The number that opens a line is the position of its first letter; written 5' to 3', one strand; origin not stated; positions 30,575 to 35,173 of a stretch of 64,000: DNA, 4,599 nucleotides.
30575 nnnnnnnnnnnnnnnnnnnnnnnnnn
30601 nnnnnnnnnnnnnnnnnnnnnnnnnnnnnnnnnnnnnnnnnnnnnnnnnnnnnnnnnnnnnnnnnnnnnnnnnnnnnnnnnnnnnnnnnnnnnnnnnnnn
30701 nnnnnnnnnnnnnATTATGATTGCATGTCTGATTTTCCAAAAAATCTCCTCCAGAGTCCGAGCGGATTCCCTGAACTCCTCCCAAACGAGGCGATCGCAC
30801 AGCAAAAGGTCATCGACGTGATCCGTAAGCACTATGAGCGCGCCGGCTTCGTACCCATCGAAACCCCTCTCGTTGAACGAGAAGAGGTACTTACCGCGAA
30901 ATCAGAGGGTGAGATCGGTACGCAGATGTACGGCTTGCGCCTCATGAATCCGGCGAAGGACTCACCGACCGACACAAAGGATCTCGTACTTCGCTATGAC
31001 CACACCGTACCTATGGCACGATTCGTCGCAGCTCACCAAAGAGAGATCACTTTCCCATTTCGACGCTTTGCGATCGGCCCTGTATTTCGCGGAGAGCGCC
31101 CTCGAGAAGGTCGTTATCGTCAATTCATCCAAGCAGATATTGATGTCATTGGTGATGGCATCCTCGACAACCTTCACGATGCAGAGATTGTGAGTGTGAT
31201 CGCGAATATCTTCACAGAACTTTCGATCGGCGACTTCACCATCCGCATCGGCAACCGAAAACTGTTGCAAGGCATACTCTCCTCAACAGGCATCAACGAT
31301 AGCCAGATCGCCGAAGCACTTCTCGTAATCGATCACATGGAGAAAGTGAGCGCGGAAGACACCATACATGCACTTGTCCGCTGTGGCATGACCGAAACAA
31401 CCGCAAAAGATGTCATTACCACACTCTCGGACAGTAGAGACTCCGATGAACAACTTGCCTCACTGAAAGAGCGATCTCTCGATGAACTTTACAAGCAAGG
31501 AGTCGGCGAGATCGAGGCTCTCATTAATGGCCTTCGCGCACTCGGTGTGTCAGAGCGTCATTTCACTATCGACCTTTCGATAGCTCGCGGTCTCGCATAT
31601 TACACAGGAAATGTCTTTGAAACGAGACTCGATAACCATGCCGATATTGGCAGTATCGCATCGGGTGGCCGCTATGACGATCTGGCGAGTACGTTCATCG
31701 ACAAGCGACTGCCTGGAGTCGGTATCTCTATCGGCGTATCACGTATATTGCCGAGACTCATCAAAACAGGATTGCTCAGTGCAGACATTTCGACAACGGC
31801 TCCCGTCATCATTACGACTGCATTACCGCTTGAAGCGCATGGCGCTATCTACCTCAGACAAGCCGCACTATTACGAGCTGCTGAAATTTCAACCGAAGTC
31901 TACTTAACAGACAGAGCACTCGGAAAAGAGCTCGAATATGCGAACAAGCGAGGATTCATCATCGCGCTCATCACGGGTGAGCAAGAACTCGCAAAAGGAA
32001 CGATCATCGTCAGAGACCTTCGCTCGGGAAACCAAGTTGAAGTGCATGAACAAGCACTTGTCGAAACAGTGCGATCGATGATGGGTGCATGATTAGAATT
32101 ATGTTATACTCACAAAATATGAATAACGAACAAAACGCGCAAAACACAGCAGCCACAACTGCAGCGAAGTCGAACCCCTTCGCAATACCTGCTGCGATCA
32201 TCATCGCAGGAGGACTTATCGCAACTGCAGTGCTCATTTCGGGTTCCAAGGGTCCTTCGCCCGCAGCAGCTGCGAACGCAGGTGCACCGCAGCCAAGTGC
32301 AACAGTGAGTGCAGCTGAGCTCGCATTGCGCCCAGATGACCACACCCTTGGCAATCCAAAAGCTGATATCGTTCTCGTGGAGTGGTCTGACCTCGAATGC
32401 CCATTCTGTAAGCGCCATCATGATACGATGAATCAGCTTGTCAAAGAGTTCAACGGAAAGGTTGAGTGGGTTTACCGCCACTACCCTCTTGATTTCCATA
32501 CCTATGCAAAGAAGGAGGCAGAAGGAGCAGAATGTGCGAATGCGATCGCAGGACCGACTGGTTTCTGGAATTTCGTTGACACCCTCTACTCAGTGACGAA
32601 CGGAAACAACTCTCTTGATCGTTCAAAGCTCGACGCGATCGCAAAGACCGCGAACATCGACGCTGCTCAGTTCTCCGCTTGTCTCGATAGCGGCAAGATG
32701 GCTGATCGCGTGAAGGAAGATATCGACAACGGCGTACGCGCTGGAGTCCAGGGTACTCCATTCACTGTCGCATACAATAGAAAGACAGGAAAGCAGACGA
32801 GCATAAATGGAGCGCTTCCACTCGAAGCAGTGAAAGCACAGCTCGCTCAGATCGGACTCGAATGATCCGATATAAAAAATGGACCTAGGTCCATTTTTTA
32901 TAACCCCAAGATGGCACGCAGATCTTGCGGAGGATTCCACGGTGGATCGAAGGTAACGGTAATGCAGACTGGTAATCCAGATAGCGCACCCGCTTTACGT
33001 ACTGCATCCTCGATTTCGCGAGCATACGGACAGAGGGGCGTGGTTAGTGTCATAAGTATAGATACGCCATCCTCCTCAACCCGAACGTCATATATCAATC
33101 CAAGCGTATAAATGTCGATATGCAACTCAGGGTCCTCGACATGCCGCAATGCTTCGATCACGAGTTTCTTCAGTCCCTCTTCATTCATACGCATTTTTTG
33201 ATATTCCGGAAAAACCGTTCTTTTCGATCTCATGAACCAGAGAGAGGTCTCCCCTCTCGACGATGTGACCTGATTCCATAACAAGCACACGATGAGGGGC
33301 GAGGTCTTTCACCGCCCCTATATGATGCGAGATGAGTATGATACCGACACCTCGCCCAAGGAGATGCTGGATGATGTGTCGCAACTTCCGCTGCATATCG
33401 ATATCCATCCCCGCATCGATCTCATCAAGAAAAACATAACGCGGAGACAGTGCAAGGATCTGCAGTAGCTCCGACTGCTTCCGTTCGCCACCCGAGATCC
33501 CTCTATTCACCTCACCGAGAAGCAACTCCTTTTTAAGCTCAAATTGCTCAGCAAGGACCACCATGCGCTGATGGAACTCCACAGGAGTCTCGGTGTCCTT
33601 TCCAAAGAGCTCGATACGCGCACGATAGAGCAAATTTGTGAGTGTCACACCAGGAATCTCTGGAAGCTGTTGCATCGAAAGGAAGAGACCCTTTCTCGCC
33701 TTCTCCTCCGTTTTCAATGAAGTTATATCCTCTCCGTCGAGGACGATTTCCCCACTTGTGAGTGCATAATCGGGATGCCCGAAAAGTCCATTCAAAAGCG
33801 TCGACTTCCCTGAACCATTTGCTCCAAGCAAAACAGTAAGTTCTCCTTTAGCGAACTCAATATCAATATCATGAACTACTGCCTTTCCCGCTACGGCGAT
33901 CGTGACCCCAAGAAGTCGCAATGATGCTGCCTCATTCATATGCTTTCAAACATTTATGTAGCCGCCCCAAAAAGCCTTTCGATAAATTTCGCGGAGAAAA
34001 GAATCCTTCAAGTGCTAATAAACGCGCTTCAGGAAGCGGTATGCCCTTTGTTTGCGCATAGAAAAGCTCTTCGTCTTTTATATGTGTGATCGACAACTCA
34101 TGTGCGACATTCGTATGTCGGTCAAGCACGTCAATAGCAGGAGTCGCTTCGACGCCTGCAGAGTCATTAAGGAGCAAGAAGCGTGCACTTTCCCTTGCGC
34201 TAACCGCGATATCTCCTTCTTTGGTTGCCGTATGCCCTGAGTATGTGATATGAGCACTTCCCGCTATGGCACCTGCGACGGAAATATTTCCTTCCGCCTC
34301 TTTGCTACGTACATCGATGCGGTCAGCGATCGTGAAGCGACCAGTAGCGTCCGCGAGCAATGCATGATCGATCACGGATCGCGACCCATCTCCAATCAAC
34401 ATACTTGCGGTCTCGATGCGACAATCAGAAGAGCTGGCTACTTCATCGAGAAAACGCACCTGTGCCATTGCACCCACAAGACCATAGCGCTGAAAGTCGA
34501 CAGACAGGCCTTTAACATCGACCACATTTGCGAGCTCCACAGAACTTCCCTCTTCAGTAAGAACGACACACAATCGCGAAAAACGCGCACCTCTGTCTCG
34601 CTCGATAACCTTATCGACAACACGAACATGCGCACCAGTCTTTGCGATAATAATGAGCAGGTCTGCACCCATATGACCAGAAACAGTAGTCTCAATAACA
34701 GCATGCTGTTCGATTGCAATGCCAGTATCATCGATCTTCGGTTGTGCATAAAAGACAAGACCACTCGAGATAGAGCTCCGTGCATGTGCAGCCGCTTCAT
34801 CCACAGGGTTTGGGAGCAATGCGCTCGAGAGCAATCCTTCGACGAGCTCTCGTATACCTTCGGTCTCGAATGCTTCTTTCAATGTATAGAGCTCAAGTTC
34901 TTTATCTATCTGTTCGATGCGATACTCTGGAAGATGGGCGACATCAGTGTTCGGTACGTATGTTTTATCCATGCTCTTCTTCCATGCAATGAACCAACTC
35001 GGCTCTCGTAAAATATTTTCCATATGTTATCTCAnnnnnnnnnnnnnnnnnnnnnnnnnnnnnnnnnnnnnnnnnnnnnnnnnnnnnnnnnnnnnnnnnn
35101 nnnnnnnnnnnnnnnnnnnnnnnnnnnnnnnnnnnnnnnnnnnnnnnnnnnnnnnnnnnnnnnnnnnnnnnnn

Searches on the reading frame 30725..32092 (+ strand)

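Call 18: search_protein_families(library=pfam, proteins=[window:30725-32092:+])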
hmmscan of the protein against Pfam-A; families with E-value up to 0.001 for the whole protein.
window:30725-32092:+ (455 aa): 5 families
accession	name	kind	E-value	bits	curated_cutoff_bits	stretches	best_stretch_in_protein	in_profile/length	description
PF13393.11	tRNA-synt_His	-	1.7e-37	129.8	25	1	14-341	1-308/308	Histidyl-tRNA synthetase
PF03129.25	HGTP_anticodon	-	2.4e-12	47.3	21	1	378-451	20-93/94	Anticodon binding domain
PF00587.30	tRNA-synt_2b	-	5.8e-07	30.2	29.3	1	84-178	8-106/179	tRNA synthetase class II core domain (G, H, P, S and T)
PF00152.25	tRNA-synt_2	-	5.3e-05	22.9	25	0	24-53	23-52/308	tRNA synthetases class II (D, K and N)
PF01409.25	tRNA-synt_2d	-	0.00087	19.3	19.8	0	28-146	21-137/246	tRNA synthetases class II core domain (F)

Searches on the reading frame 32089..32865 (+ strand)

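Call 18: search_protein_families(library=pfam, proteins=[window:32089-32865:+])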
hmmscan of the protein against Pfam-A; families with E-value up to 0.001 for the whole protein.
window:32089-32865:+ (258 aa): 4 families
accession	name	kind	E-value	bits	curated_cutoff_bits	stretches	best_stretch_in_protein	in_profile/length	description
PF13462.12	Thioredoxin_4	-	8.1e-23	81.8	23.2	1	82-232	3-149/165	Thioredoxin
PF01323.26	DSBA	-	1.2e-16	61.6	25.6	1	96-252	2-190/191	DSBA-like thioredoxin domain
PF13098.12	Thioredoxin_2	-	3.8e-06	27.6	27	1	93-251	6-103/104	Thioredoxin-like domain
PF18400.7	Thioredoxin_12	-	8.7e-05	22.9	26.1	0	80-133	130-183/190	Thioredoxin-like domain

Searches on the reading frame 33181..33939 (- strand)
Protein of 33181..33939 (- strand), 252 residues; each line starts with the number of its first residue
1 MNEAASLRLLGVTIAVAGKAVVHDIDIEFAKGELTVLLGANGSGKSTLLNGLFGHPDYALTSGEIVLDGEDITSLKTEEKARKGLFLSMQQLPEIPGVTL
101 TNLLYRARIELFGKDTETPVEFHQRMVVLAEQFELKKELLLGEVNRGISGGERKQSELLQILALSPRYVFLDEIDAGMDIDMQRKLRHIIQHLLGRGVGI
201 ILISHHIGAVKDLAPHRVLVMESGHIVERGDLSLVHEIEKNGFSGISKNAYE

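Call 18: search_protein_families(library=pfam, proteins=[window:33181-33939:-])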
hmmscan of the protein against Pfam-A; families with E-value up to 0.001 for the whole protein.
window:33181-33939:- (252 aa): 6 families
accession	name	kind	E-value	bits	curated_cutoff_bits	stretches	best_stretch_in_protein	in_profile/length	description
PF00005.33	ABC_tran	-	2.6e-20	73.9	25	1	23-173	2-134/137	ABC transporter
PF13304.12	AAA_21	-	1.1e-10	42.5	27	2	132-207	222-300/304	AAA domain, putative AbiEii toxin, Type IV TA system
PF02463.25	SMC_N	-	7.6e-07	29.2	40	1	24-212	17-204/220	RecF/RecN/SMC N terminal domain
PF13476.12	AAA_23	-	6.9e-06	27.3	27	1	23-53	11-40/201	AAA domain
PF13555.12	AAA_29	-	7e-05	22.9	27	1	24-50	14-40/61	P-loop containing region of AAA domain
PF03193.22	RsgA_GTPase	-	0.00059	20.1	30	0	22-56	97-130/174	RsgA GTPase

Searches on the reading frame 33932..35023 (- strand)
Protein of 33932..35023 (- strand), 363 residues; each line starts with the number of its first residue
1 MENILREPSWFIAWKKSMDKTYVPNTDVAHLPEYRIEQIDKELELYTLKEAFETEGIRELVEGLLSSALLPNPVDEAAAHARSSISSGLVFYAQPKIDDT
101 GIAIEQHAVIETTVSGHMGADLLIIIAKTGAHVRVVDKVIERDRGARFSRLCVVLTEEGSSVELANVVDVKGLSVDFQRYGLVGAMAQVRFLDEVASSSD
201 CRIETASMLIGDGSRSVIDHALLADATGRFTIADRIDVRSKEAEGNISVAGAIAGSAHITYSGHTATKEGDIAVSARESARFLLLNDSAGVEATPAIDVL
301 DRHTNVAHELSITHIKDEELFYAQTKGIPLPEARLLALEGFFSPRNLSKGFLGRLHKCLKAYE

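Call 18: search_protein_families(library=pfam, proteins=[window:33932-35023:-])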
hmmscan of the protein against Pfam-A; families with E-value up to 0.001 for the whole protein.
window:33932-35023:- (363 aa): 1 family
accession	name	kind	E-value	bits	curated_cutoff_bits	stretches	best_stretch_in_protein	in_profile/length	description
PF01458.23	SUFBD_core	-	1.9e-26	93.4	27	1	117-341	8-232/232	SUF system FeS cluster assembly, SufBD core domain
